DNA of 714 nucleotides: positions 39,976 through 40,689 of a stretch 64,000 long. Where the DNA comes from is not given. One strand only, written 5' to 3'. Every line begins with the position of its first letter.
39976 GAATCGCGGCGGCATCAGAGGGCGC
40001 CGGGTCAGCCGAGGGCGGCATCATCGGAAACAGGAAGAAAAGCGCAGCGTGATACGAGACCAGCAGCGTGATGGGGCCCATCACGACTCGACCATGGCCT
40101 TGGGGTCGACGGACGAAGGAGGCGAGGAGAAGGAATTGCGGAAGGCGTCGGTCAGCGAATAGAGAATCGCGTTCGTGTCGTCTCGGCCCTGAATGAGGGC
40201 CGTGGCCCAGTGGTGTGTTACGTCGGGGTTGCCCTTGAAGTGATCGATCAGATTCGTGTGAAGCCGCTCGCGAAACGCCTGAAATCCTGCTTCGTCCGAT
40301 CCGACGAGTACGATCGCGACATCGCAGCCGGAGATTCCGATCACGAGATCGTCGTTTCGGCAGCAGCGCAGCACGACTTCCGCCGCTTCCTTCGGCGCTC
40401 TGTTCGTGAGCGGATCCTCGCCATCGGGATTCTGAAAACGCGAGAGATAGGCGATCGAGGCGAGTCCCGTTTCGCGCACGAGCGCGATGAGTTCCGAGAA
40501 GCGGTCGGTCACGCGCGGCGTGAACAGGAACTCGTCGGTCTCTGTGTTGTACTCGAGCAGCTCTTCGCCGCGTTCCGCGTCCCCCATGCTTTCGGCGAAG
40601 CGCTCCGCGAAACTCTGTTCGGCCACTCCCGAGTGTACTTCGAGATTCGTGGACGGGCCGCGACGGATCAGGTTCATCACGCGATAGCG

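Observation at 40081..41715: BcsE-like triple pseudo-enzyme c-di-GMP sensor heading a PNAG-type operon, not a cellulose operon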

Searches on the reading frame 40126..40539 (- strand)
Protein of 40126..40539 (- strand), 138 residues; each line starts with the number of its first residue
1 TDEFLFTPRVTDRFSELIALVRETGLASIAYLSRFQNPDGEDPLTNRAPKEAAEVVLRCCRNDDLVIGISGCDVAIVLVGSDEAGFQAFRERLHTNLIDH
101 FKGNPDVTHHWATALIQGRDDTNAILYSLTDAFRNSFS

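Call 81: search_solved_structures(query=A5, max_evalue=10, show_alignments=3)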
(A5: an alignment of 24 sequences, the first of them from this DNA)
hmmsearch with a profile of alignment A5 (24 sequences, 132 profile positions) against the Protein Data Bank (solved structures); distinct sequences matched with E-value up to 10: 60.
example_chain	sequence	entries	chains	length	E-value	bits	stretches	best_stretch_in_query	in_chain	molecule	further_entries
6d9m_A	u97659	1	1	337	1.2e-14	57.2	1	13-126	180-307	Fusion protein of Endolysin,Response receiver sensor diguanylate cyclase, GAF domain-conta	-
4zve_A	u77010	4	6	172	2e-11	46.8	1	14-124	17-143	Diguanylate cyclase DosC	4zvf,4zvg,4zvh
5euh_A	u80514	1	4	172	7.8e-11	44.9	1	12-123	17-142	Putative GGDEF domain membrane protein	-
5m3c_A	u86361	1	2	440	9.2e-11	44.6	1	10-126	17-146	Diguanylate cyclase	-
3ign_A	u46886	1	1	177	1.2e-10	44.3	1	11-121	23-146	Diguanylate cyclase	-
4urg_A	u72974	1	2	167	7.6e-10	41.7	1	41-124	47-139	DIGUANYLATE CYCLASE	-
6zxm_A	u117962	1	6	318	7.8e-10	41.6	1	7-96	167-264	Putative GGDEF/response regulator receiver domain protein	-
4urs_A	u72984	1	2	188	9.9e-10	41.3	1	41-124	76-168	DIGUANYLATE CYCLASE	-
3icl_A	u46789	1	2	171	2.3e-09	40.1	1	7-126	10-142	EAL/GGDEF domain protein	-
7e6g_A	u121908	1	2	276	8.8e-09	38.2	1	12-95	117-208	Putative GGDEF domain protein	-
3i5a_A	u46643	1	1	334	1.4e-08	37.6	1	4-123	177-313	Response regulator/GGDEF domain protein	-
4wxo_A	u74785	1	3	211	2.4e-08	36.9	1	35-95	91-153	Uncharacterized protein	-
4wxw_A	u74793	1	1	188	2.7e-08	36.6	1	35-95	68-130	Uncharacterized protein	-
4iob_A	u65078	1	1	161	4.3e-08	36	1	9-126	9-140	Diguanylate cyclase TpbB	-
9g86_A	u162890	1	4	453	4.7e-08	35.9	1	12-126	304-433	Response regulator PleD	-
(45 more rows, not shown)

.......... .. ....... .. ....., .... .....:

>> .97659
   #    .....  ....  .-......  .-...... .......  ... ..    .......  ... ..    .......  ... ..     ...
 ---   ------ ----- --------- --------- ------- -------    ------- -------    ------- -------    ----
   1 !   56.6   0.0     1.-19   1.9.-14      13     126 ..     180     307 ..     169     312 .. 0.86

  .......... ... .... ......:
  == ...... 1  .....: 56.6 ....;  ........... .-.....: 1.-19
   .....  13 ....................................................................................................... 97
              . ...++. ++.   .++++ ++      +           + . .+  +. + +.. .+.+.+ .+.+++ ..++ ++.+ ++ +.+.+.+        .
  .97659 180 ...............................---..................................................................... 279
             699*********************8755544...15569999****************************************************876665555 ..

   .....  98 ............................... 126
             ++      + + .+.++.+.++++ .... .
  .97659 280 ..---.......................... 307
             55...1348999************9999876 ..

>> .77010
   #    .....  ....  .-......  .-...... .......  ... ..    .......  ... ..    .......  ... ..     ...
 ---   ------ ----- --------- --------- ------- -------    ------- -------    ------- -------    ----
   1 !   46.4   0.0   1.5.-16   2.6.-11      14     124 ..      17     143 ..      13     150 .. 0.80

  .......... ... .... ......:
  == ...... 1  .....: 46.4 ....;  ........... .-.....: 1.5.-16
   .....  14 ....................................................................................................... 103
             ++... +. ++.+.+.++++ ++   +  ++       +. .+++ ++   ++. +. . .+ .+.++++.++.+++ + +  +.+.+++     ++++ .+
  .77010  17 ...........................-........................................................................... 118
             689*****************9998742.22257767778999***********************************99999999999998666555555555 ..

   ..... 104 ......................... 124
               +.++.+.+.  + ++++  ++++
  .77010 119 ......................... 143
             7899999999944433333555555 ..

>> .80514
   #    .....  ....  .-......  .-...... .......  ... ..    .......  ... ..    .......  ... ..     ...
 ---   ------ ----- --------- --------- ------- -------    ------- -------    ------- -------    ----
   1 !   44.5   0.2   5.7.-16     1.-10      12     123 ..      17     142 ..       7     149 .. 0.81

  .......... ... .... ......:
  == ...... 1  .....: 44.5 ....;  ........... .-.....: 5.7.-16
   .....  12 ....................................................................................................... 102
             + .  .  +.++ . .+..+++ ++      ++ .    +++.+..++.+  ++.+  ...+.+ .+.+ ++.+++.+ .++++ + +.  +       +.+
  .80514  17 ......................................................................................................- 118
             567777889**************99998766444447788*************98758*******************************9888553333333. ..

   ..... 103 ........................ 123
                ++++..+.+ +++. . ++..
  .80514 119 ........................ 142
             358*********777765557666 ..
